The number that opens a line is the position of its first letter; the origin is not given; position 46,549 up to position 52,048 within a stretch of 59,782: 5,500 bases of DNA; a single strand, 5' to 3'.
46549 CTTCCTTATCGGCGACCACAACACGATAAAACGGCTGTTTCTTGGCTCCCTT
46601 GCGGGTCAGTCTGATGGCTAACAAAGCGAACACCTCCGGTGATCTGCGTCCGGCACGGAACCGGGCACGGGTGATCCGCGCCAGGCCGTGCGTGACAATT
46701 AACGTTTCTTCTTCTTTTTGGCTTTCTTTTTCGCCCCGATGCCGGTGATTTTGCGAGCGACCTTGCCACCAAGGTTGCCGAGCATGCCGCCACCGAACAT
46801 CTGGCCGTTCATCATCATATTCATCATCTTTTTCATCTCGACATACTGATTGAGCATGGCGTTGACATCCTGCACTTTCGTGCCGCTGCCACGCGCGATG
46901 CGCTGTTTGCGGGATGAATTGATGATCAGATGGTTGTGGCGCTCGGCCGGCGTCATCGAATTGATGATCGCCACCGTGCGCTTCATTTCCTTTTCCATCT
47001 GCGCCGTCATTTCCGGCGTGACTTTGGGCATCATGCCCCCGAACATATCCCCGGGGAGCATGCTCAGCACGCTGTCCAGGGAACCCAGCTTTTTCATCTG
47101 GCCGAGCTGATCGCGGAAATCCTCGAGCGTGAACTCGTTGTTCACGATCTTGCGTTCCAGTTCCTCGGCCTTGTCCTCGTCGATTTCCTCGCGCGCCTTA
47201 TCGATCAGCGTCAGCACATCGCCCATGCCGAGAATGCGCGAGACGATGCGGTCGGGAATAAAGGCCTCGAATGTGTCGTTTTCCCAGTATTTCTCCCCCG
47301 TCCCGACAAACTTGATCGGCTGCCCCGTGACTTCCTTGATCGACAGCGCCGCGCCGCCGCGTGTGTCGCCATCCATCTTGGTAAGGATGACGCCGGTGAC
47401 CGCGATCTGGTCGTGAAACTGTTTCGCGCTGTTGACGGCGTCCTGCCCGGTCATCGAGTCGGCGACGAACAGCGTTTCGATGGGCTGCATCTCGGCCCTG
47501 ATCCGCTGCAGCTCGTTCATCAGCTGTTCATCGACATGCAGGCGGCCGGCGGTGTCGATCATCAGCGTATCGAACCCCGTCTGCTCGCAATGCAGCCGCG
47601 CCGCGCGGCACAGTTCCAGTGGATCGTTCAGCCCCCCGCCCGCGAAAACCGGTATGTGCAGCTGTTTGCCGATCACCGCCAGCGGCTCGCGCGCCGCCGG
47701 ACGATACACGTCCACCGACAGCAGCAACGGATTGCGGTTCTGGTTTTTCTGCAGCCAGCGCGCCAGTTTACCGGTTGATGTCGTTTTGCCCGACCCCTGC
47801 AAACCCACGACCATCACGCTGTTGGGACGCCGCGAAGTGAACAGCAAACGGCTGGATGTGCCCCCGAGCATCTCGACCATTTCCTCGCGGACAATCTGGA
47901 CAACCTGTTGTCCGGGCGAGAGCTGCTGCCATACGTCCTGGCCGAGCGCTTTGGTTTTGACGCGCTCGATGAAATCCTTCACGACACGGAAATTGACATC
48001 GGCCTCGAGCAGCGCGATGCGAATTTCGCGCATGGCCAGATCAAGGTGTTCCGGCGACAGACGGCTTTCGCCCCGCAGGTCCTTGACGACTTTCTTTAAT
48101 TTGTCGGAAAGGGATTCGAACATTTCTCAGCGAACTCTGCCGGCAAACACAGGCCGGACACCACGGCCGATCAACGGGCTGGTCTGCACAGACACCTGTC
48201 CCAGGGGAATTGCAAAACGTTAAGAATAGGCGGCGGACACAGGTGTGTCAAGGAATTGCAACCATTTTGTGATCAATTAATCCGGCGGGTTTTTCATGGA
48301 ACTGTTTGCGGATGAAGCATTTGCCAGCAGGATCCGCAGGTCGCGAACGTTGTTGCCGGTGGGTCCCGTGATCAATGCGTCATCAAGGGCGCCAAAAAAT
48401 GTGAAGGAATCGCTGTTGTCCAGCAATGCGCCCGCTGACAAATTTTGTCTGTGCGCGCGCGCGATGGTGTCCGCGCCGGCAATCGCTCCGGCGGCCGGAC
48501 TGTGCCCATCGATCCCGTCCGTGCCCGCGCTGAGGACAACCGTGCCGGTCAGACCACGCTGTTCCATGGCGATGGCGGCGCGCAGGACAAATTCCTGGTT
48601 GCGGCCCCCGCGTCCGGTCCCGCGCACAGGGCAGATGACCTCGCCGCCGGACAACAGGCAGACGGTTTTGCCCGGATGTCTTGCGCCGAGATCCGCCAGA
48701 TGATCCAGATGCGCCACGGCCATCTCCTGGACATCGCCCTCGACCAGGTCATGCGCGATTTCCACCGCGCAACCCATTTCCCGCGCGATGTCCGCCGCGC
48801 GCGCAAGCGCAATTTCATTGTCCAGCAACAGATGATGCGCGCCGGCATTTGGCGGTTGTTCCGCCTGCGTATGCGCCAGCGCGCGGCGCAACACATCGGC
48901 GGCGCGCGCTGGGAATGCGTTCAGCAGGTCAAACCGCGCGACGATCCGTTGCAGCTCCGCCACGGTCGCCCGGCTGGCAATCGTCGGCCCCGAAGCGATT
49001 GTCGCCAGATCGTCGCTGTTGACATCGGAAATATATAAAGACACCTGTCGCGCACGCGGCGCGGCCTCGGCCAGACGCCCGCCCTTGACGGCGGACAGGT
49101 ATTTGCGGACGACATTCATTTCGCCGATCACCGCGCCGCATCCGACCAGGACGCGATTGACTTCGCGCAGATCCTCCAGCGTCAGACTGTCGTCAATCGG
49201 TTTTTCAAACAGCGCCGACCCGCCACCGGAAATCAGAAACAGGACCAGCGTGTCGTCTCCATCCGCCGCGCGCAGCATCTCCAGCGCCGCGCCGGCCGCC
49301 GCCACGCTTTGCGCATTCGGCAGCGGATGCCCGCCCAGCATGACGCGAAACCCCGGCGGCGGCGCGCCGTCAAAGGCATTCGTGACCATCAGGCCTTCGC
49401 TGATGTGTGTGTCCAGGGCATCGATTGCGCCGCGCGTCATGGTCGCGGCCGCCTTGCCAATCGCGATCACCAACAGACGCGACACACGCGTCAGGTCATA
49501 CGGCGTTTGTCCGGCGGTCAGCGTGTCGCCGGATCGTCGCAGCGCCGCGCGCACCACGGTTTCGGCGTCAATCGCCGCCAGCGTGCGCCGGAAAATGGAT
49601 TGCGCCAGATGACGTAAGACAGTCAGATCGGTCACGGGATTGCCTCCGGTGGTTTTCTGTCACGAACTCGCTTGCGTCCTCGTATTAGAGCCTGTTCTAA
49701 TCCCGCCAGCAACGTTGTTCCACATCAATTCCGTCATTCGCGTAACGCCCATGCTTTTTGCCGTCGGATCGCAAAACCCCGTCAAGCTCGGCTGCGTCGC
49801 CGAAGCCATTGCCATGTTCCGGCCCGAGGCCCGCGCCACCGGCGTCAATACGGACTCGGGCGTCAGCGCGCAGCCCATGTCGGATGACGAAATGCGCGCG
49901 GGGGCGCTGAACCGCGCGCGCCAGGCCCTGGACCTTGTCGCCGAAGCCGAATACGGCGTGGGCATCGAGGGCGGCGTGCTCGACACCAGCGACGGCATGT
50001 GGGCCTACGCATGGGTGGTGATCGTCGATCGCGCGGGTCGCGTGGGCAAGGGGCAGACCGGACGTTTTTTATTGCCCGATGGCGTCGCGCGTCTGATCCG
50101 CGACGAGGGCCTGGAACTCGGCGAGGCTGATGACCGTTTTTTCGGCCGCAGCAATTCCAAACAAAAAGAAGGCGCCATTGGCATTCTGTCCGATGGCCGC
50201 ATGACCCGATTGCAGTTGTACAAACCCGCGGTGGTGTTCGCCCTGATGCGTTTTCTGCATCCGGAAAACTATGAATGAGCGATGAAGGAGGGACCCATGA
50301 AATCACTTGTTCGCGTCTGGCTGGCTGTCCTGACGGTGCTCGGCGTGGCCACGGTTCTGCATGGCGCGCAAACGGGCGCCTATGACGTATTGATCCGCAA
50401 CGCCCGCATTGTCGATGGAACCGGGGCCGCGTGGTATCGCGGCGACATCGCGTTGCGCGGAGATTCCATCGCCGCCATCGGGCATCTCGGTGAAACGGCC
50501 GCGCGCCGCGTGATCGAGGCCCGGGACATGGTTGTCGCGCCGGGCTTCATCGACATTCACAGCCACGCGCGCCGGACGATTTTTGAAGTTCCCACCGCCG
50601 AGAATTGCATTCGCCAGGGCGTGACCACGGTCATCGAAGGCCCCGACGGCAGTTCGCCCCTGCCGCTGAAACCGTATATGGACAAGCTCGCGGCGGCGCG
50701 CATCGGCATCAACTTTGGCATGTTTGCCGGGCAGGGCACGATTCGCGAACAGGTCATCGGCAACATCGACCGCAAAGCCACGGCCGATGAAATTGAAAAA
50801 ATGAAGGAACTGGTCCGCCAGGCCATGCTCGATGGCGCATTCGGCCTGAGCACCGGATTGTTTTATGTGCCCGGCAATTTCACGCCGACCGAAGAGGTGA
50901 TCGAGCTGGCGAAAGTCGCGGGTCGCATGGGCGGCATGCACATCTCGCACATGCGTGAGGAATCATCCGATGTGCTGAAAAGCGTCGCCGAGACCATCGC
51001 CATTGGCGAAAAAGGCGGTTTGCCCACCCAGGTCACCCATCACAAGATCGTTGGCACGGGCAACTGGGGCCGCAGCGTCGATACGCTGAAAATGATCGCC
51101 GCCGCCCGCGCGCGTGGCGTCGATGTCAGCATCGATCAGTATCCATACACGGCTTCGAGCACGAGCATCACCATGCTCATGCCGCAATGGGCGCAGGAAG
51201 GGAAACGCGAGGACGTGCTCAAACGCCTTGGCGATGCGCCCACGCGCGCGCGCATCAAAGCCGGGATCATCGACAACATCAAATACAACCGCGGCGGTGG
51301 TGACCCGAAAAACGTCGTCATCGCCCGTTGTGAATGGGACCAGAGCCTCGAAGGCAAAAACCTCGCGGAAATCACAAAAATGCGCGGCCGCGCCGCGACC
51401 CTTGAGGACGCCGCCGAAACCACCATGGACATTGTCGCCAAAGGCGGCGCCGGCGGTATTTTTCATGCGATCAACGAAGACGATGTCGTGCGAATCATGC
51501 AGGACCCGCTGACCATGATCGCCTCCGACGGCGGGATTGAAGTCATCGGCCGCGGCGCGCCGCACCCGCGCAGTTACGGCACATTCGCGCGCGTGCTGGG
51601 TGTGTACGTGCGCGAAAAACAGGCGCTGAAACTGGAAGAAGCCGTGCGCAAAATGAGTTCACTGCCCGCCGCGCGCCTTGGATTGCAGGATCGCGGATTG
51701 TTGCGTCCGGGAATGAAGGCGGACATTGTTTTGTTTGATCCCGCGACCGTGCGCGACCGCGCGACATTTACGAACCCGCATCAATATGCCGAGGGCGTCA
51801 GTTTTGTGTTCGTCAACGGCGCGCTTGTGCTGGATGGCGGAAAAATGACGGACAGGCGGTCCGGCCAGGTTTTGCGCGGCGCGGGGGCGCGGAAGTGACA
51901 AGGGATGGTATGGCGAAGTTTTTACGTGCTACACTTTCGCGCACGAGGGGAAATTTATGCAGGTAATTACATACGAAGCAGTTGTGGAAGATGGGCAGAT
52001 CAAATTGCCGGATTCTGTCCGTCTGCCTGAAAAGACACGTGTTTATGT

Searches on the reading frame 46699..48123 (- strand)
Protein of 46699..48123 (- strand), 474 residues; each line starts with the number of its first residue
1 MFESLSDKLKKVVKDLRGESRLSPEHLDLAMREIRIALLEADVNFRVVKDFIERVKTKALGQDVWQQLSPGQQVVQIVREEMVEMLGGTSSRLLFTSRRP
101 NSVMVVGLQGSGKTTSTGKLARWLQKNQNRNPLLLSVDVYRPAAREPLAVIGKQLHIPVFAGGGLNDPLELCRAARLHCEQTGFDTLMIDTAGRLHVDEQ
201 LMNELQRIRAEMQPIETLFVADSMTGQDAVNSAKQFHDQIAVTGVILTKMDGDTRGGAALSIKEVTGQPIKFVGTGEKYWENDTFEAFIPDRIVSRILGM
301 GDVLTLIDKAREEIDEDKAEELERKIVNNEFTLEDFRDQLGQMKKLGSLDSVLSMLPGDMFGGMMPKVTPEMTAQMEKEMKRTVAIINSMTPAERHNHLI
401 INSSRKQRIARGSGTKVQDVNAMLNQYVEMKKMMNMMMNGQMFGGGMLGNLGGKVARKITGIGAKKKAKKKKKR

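Call 78: search_protein_families(library=pfam, proteins=[window:46699-48123:-], max_evalue=0.00001)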
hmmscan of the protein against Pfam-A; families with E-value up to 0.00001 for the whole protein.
window:46699-48123:- (474 aa): 4 families
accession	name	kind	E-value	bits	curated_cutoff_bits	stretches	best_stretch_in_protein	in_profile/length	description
PF00448.28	SRP54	-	3.5e-66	223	22.7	1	100-299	1-196/196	SRP54-type protein, GTPase domain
PF02978.25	SRP_SPB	-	5.1e-34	117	27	1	330-434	1-91/91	Signal peptide binding domain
PF02881.24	SRP54_N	-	3.8e-20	72.3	22.4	1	5-82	1-75/75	SRP54-type protein, helical bundle domain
PF13401.12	AAA_22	-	1.8e-07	31.9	27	1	100-216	5-117/130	AAA domain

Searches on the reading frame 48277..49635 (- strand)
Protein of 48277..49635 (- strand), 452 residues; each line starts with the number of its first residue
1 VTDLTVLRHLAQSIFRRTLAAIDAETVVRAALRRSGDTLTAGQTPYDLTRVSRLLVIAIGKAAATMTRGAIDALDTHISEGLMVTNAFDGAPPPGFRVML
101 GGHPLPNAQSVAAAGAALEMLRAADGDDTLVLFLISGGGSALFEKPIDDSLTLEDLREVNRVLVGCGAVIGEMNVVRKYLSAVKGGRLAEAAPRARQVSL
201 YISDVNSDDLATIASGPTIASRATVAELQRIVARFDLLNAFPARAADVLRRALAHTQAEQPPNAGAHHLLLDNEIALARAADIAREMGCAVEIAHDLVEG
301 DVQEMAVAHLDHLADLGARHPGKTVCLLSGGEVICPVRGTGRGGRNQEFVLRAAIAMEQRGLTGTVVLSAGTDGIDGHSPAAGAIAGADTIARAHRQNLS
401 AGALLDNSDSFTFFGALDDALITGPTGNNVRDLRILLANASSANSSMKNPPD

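Call 78: search_protein_families(library=pfam, proteins=[window:48277-49635:-], max_evalue=0.00001)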
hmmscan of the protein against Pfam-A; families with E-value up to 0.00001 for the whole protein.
window:48277-49635:- (452 aa): 2 families
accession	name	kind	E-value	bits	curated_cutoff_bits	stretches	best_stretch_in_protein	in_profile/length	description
PF13660.11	DUF4147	-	7.6e-67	225.6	23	1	11-249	2-233/234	Domain of unknown function (DUF4147)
PF05161.18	MOFRL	-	1.2e-33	116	28.3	1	325-432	1-106/106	MOFRL family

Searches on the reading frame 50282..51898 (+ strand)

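Call 78: search_protein_families(library=pfam, proteins=[window:50282-51898:+], max_evalue=0.00001)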
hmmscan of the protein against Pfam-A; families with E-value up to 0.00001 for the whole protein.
window:50282-51898:+ (538 aa): 2 families
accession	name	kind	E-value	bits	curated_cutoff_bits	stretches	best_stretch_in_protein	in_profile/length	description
PF07969.17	Amidohydro_3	-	2.6e-23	83.7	29.7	1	76-516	1-471/472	Amidohydrolase family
PF01979.26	Amidohydro_1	-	3.5e-14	53.3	25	1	441-515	274-344/345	Amidohydrolase family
